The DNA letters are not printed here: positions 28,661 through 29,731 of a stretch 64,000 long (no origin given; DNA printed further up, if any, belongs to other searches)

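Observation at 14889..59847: Shared lux-box-like motif at almost every promoter of the catabolic region: a candidate LuxR-solo regulon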

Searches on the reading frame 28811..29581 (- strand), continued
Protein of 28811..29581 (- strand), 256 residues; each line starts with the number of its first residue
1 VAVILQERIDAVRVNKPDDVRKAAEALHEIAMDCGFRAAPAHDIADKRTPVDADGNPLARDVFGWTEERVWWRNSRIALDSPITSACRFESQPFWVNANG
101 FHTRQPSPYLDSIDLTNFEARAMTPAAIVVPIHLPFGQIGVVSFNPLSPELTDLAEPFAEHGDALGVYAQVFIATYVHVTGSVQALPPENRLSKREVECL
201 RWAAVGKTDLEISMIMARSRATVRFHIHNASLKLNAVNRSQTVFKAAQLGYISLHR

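Call 31: search_solved_structures(query=A1, max_evalue=0.01, show_alignments=5)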
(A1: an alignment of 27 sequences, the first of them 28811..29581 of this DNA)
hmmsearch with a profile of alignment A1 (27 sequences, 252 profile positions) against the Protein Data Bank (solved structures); distinct sequences matched with E-value up to 0.01: 30.
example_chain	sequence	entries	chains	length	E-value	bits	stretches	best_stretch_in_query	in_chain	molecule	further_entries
3szt_A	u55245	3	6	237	2.1e-17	66.5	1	128-250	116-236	Quorum-sensing control repressor | LuxR family transcriptional regulator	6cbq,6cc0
4y13_A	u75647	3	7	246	4.2e-16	62.2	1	161-250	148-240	Transcriptional regulator of ftsQAZ gene cluster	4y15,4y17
4lfu_A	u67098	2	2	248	4.8e-16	62.1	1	161-250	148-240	Regulatory protein SdiA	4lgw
7r3g_B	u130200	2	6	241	1e-15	60.9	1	183-250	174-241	Regulatory protein RhlR | PROSS optimized variant of RhlR with 75 mutations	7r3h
6mvn_A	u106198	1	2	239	3.3e-13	52.7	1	125-252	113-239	Transcriptional regulator LasR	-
3qp6_A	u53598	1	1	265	9e-13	51.3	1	172-242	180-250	CviR transcriptional regulator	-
6mwh_A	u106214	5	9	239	1e-12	51.1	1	125-252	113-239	Transcriptional regulator LasR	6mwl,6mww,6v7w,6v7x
3qp5_A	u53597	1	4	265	1.4e-12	50.6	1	173-242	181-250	CviR transcriptional regulator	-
6mwz_A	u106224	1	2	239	3.6e-12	49.4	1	123-252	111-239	Transcriptional regulator LasR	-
7r3j_C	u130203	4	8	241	3e-11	46.3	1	183-250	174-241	Regulatory protein RhlR | RhlR protein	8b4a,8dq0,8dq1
7r3i_A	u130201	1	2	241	4.5e-11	45.8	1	184-250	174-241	PROSS optimized variant of RhlR with 61 mutations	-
7r3e_A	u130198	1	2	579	1.3e-10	44.3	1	183-250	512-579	2-aminobenzoylacetyl-CoA thioesterase,Regulatory protein RhlR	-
1fse_A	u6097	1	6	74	5.8e-08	35.6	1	182-248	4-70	GERE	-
2q0o_A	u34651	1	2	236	9.3e-08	34.9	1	122-243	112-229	Probable transcriptional activator protein traR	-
3kln_A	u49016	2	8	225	8.3e-07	31.8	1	163-244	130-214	Transcriptional regulator, LuxR family | Transcriptional regulator VpsT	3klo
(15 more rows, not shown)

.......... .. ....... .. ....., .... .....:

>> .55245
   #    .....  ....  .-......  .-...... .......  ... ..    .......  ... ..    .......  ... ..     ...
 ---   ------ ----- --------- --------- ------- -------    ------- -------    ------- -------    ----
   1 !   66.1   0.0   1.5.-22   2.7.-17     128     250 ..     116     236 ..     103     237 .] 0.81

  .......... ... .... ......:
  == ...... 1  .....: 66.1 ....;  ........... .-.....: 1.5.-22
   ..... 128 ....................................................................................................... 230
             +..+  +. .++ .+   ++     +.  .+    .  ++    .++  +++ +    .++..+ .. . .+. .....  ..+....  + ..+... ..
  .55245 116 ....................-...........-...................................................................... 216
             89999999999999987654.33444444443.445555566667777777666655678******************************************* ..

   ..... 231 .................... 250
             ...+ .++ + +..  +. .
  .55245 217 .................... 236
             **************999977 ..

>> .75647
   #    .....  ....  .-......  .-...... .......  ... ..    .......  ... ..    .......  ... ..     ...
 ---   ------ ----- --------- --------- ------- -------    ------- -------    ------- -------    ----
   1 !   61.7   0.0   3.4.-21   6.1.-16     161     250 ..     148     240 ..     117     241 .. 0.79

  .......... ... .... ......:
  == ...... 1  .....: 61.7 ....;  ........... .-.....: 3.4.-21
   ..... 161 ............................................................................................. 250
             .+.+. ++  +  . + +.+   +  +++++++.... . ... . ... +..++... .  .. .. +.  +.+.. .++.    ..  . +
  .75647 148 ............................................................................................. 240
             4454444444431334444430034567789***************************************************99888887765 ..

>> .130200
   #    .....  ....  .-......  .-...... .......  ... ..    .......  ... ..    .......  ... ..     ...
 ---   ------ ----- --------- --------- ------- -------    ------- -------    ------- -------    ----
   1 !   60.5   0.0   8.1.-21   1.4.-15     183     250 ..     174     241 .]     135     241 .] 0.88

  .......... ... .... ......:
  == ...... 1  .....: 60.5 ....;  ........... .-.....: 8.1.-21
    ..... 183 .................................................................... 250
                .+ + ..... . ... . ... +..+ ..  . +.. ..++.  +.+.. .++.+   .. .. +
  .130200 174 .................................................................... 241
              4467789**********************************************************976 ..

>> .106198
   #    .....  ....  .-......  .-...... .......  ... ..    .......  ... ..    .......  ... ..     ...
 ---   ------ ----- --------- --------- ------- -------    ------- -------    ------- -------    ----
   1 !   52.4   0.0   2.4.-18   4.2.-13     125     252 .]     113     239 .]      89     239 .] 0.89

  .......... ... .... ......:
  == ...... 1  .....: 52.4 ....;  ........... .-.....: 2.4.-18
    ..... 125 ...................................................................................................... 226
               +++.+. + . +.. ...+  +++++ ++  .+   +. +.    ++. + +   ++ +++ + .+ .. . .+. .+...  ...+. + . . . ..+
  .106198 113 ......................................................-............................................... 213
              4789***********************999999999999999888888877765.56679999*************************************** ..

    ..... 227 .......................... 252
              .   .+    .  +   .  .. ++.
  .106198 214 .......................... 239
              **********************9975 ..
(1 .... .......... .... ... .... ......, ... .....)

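Call 39: search_protein_families(library=ncbifam, proteins=[window:28811-29581:-], max_evalue=0.00001)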
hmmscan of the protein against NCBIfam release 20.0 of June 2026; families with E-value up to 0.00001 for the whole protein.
window:28811-29581:- (256 aa): 7 families
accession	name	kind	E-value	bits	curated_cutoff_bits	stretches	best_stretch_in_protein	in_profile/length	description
NF007561.1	PRK10188.1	equivalog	2.6e-15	56.4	350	1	185-252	173-240/240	quorum-sensing transcriptional regulator SdiA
TIGR03020.2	EpsA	equivalog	2.3e-12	47.1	170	1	179-248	178-247/247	XrtB/PEP-CTERM-associated transcriptional regulator EpsA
NF047403.1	TransRegVisR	equivalog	1.3e-10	41.2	300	1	187-253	154-220/220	transcriptional regulator VisR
TIGR03541.1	reg_near_HchA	equivalog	3.1e-09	36.7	215.6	1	183-252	163-232/232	PA1136 family autoinducer-binding transcriptional regulator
NF047785.1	respo_reg_MadR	equivalog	1e-08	34.8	300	1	186-252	143-209/209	MadR family response regulator transcription factor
NF047402.1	TransRegVisN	equivalog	1.6e-07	30.8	250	1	189-243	183-237/246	transcriptional regulator VisN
NF052366.1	photon_PedR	equivalog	7.8e-06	26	120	0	191-254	2-65/74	photosynthetic electron transport-dependent transcriptional regulator PedR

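Call 40: predict_structure(alignment_id=A2)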
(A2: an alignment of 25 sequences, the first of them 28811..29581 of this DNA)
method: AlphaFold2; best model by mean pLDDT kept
length: 256 residues; sequences in the alignment: 25
mean_pLDDT: 77.2   pTM: 0.69
mean pLDDT of the five models: 77.2, 76.9, 76.7, 75.3, 74.7
residues with pLDDT >= 90: 86; 70-90: 102; 50-70: 25; < 50: 43
segments of 3 or more residues with pLDDT < 50: 45-47, 68-79, 182-187, 236-256
pLDDT, mean of each block of 10 residues (from residue 1): 80 94 96 93 63 83 68 41 79 92 85 86 88 74 91 95 93 86 49 74 77 91 82 53 41 37
secondary structure, 60 per line:
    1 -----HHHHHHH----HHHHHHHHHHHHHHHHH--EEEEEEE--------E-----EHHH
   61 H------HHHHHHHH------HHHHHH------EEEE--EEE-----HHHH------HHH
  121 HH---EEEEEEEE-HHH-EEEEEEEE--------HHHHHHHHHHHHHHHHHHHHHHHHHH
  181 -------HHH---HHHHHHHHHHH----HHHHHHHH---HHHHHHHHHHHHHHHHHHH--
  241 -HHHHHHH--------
elements in order: H6-12 H17-33 E36-42 H58-61 H68-75 H82-87 E94-97 E100-102 H108-111 H118-122 E126-133 E139-146 H155-180 H194-204 H209-216 H220-238 H242-248

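Call 44: fold_search(model_id=the predicted structure, library=pdb)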
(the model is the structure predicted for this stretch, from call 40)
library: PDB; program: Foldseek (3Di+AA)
matches with E <= 10: 790; with E <= 0.001: 49
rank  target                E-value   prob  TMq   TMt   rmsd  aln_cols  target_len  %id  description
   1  2q0o_A                2.5e-09  1.00  0.38  0.41  13.3       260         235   18  Crystal structure of an anti-activation complex in bacterial quorum sensing (released 2007-09-25)
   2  6cbq_A                3.7e-08  1.00  0.54  0.58   7.0       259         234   20  Crystal structure of QscR bound to agonist S3 (released 2018-02-28)
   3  6v7w_B                1.0e-07  1.00  0.39  0.43  18.0       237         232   22  Crystal structure of LasR-Aqs1 complex from Pseudomonas aeruginosa (released 2020-12-16)
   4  4lgw                  1.2e-07  1.00  0.49  0.52   7.3       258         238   21  Crystal structure of Escherichia coli SdiA in the space group P6522 (released 2014-03-19)
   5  4y17_C                1.9e-07  1.00  0.47  0.49   8.5       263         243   19  SdiA in complex with 3-oxo-C8-homoserine lactone (released 2015-04-08)
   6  3szt_A                2.0e-07  1.00  0.50  0.54   7.5       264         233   20  Quorum Sensing Control Repressor, QscR, Bound to N-3-oxo-dodecanoyl-L-Homoserine Lactone (released 2011-09-28)
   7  6v7w_E                2.1e-07  1.00  0.42  0.46  18.4       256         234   20  Crystal structure of LasR-Aqs1 complex from Pseudomonas aeruginosa (released 2020-12-16)
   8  4y15_A                2.8e-07  1.00  0.45  0.48   8.1       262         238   20  SdiA in complex with 3-oxo-C6-homoserine lactone (released 2015-04-08)
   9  3szt_B                4.4e-07  1.00  0.51  0.57   6.3       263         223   21  Quorum Sensing Control Repressor, QscR, Bound to N-3-oxo-dodecanoyl-L-Homoserine Lactone (released 2011-09-28)
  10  4y15_B                4.6e-07  1.00  0.47  0.50   8.5       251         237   21  SdiA in complex with 3-oxo-C6-homoserine lactone (released 2015-04-08)
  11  1h0m_B                6.1e-07  1.00  0.39  0.43  10.2       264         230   19  Three-dimensional structure of the quorum sensing protein TraR bound to its autoinducer and to its target DNA (released 2002-08-29)
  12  1l3l_C                8.5e-07  1.00  0.38  0.42  20.0       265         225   18  Crystal structure of a bacterial quorum-sensing transcription factor complexed with pheromone and DNA (released 2002-07-03)
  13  4y13                  1.0e-06  1.00  0.46  0.48   8.6       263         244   20  SdiA in complex with octanoyl-rac-glycerol (released 2015-04-08)
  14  1h0m_A                1.0e-06  1.00  0.42  0.46  19.9       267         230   16  Three-dimensional structure of the quorum sensing protein TraR bound to its autoinducer and to its target DNA (released 2002-08-29)
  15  4y15_C                1.2e-06  1.00  0.49  0.51   8.3       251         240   20  SdiA in complex with 3-oxo-C6-homoserine lactone (released 2015-04-08)
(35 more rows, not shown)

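Call 61: search_dna_similar(query=window:28811-29581:-, collection=plasmids, mode=protein, max_rows=15)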
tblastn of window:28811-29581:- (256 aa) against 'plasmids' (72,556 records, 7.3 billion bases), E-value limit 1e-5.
Records with a match: 505; places in all: 555; records where one place covers at least 80% of the query: 21.
Best place of each record, by identity: 80-90% 3; 60-80% 6; <60% 496.
By first word of the organism name: Rhizobium 166; Ralstonia 130; Pseudomonas 23; Sinorhizobium 16; Burkholderia 16; Rahnella 11; Mesorhizobium 10; Novosphingobium 9; Arsenophonus 8; Aeromonas 7; and 52 more.
By predicted mobility (MOB-suite, as given by PLSDB): non-mobilizable 245; conjugative 147; mobilizable 113.
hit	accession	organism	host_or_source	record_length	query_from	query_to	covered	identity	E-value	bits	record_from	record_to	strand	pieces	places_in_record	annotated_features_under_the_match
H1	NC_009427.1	Novosphingobium aromaticivorans DSM 12444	-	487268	7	254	97%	81.0%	9e-136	428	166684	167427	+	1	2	LuxR C-terminal-related transcriptional regulator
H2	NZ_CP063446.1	Novosphingobium sp. ES2-1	mixed culture,activated sludge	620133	7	254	97%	80.6%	3e-134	424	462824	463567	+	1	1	LuxR C-terminal-related transcriptional regulator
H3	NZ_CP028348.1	Novosphingobium sp. THN1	cell culture,surface water of Lake Taihu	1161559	7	254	97%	80.2%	1e-133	422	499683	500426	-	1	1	record has no annotation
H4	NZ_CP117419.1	Novosphingobium humi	Single cell,Soil from military shooting ...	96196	7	256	98%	74.0%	3e-124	395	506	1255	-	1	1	LuxR C-terminal-related transcriptional regulator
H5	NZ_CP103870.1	Novosphingobium humi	pure culture,soil biofilm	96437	7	256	98%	74.0%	3e-124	395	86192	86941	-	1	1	LuxR C-terminal-related transcriptional regulator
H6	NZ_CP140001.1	Novosphingobium capsulatum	-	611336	7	256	98%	72.8%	5e-122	389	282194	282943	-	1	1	LuxR C-terminal-related transcriptional regulator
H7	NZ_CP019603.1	Croceicoccus marinus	-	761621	1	254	99%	66.3%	3e-105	341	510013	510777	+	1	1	LuxR C-terminal-related transcriptional regulator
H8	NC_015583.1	Novosphingobium sp. PP1Y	-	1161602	9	254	96%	66.8%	7e-107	345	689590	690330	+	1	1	none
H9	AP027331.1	Sphingobium sp. TomTYG65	-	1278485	18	252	92%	55.3%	2e-78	264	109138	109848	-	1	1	hypothetical protein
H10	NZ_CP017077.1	Novosphingobium resinovorum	single cell,soil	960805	1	256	100%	49.4%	1e-74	253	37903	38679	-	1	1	helix-turn-helix transcriptional regulator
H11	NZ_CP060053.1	Croceicoccus marinus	prokaryote,marine sediment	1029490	92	254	64%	67.7%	4e-68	234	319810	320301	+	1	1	none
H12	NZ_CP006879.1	Rhizobium gallicum bv. gallicum R602sp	Phaseolus vulgaris,whole ...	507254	14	254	94%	28.0%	8e-9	63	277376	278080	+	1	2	LuxR family transcriptional regulator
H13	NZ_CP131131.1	Shinella zoogloeoides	isolate,Activated charcoal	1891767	24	253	90%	29.2%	2e-12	74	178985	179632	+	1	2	none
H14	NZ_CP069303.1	Shinella sp. PSBB067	monoisolate,Minnesota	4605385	24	253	90%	28.9%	8e-12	72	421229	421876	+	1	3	none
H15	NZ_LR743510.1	Methylobacterium bullatum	-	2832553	64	256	75%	33.7%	8e-14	78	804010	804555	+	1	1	none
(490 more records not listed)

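Call 62: get_annotated_region(hit=H1, flank=20000)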
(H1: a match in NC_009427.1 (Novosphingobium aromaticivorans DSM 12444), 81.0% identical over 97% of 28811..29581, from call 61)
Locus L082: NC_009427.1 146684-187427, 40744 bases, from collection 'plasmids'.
description: Novosphingobium aromaticivorans DSM 12444 plasmid pNL2, complete sequence
organism: Novosphingobium aromaticivorans DSM 12444 (NCBI taxid 279238)
taxonomy: Bacteria; Pseudomonadota; Alphaproteobacteria; Sphingomonadales; Sphingomonadaceae; Novosphingobium; Novosphingobium aromaticivorans; Novosphingobium aromaticivorans DSM 12444
host: -; source: -; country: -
typing (MOB-suite, as given by PLSDB): non-mobilizable; replicon rep_cluster_531,rep_cluster_545
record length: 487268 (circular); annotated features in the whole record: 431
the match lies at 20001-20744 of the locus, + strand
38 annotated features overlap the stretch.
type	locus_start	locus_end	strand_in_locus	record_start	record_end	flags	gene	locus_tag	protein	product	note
CDS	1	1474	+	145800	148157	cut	-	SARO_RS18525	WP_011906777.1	TonB-dependent receptor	GO:0015891 - siderophore transport [Evidence IEA]; GO:0055085 - transmembrane transport [Evidence IEA]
CDS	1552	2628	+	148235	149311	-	-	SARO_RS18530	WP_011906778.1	nuclear transport factor 2 family protein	-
CDS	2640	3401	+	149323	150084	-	-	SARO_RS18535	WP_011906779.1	SDR family oxidoreductase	-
CDS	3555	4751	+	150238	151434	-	-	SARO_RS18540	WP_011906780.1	cytochrome P450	-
CDS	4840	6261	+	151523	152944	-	-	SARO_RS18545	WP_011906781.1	aromatic ring-hydroxylating dioxygenase subunit alpha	-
CDS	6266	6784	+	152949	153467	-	-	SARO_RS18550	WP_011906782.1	nuclear transport factor 2 family protein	-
CDS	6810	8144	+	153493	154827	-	-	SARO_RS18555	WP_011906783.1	aromatic ring-hydroxylating dioxygenase subunit alpha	-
CDS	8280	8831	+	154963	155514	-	-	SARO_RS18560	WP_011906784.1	VOC family protein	-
CDS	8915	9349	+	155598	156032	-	-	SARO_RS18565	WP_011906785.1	nuclear transport factor 2 family protein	-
CDS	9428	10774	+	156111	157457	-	-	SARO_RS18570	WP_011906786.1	aromatic ring-hydroxylating dioxygenase subunit alpha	-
CDS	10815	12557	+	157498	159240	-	-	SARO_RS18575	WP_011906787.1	FAD-dependent oxidoreductase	-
CDS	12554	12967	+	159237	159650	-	-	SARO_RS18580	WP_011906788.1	hypothetical protein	-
CDS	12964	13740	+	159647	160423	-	-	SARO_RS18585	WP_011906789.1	glucose 1-dehydrogenase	-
CDS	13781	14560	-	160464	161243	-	-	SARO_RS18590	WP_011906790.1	SDR family oxidoreductase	-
CDS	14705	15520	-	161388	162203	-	-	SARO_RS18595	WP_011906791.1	glucose 1-dehydrogenase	-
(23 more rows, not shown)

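Call 68: find_encoding_contigs(protein=P0012, flank=10000, max_places=6)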
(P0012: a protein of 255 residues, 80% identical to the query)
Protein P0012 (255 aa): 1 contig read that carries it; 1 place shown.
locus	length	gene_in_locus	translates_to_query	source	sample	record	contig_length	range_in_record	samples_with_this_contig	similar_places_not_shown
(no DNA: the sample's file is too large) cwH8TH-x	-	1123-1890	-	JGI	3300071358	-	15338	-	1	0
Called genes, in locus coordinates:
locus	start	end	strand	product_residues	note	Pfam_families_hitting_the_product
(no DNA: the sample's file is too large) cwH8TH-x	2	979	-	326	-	?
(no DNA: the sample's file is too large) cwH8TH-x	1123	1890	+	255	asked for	PF00196:GerE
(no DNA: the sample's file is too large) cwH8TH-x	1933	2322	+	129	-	PF05597:Phasin (weak)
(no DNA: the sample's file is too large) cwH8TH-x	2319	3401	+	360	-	PF07167:PhaC_N, PF00561:Abhydrolase_1, PF12146:Hydrolase_4 (faint)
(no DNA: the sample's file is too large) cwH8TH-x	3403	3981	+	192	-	PF13302:Acetyltransf_3 (weak), PF00583:Acetyltransf_1, PF13673:Acetyltransf_10, PF13508:Acetyltransf_7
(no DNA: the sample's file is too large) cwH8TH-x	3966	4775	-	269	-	-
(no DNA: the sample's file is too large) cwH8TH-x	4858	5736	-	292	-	PF00753:Lactamase_B, PF12706:Lactamase_B_2 (weak)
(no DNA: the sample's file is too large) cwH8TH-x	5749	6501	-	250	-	PF00106:adh_short, PF08659:KR, PF13561:adh_short_C2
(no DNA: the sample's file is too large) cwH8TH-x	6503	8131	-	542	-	PF01565:FAD_binding_4, PF02913:FAD-oxidase_C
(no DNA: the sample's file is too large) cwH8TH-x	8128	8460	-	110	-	PF13442:Cytochrome_CBB3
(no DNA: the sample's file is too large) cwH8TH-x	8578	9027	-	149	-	PF11911:DUF3429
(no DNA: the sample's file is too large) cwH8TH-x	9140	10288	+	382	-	PF03441:FAD_binding_7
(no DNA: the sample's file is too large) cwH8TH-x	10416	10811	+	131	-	PF01796:OB_ChsH2_C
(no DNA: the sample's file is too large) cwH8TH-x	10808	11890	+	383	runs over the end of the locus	PF00108:Thiolase_N (weak), PF02803:Thiolase_C (faint), PF22691:Thiolase_C_1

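Call 69: list_cluster_members(proteins=[P0012])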
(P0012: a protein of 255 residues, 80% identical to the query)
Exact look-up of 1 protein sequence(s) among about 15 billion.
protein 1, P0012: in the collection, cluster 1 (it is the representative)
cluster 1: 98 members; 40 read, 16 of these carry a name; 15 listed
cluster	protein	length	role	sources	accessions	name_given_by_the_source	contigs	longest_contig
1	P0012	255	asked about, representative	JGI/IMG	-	LuxR family transcriptional regulator, quorum-sensing system regulator CciR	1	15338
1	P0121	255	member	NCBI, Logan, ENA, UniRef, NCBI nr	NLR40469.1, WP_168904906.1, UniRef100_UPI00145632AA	LuxR C-terminal-related transcriptional regulator [Novosphingobium sp. ERW19] | LuxR C-terminal-related transcriptional regulator n=1 Tax=Novosphingobium sp. ERW19 ... | helix-turn-helix transcriptional regulator [Novosphingobium sp. ERW19]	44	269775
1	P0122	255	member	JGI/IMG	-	LuxR family quorum-sensing system transcriptional regulator CciR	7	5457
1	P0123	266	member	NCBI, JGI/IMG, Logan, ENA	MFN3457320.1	MAG: LuxR C-terminal-related transcriptional regulator [Novosphingobium sp.] | DNA-binding CsgD family transcriptional regulator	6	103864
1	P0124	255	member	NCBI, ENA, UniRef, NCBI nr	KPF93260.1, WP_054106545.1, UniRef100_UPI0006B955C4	LuxR family transcriptional regulator [Novosphingobium sp. AAP83] | helix-turn-helix transcriptional regulator n=1 Tax=Novosphingobium sp. AAP83 ... | LuxR C-terminal-related transcriptional regulator [Novosphingobium sp. AAP83]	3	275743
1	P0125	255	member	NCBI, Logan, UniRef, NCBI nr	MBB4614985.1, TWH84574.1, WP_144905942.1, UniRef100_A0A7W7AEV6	helix-turn-helix transcriptional regulator [Novosphingobium taihuense] | DNA-binding CsgD family transcriptional regulator n=1 Tax=Novosphingobium taihuense ... | LuxR C-terminal-related transcriptional regulator [Novosphingobium taihuense]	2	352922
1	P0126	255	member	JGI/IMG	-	LuxR family transcriptional regulator, quorum-sensing system regulator CciR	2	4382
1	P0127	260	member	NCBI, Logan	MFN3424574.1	MAG: LuxR C-terminal-related transcriptional regulator [Novosphingobium meiothermophilum]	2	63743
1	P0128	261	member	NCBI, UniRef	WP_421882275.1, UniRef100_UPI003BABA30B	helix-turn-helix transcriptional regulator [Novosphingobium sp.] | helix-turn-helix transcriptional regulator n=1 Tax=Novosphingobium sp. TaxID=1874826 ...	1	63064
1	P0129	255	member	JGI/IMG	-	DNA-binding CsgD family transcriptional regulator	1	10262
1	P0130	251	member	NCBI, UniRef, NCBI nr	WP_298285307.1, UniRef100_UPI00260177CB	LuxR C-terminal-related transcriptional regulator [Novosphingobium sp.] | helix-turn-helix transcriptional regulator n=1 Tax=Novosphingobium sp. TaxID=1874826 ...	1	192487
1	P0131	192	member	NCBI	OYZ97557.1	MAG: helix-turn-helix transcriptional regulator, partial [Novosphingobium sp. 17-62-8]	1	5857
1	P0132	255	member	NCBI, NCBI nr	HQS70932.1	MAG TPA: LuxR C-terminal-related transcriptional regulator [Novosphingobium sp.] | LuxR C-terminal-related transcriptional regulator [Novosphingobium sp.]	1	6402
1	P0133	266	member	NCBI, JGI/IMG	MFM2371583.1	MAG: hypothetical protein RIS85_1305 [Pseudomonadota bacterium] | DNA-binding CsgD family transcriptional regulator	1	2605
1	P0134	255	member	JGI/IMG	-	DNA-binding CsgD family transcriptional regulator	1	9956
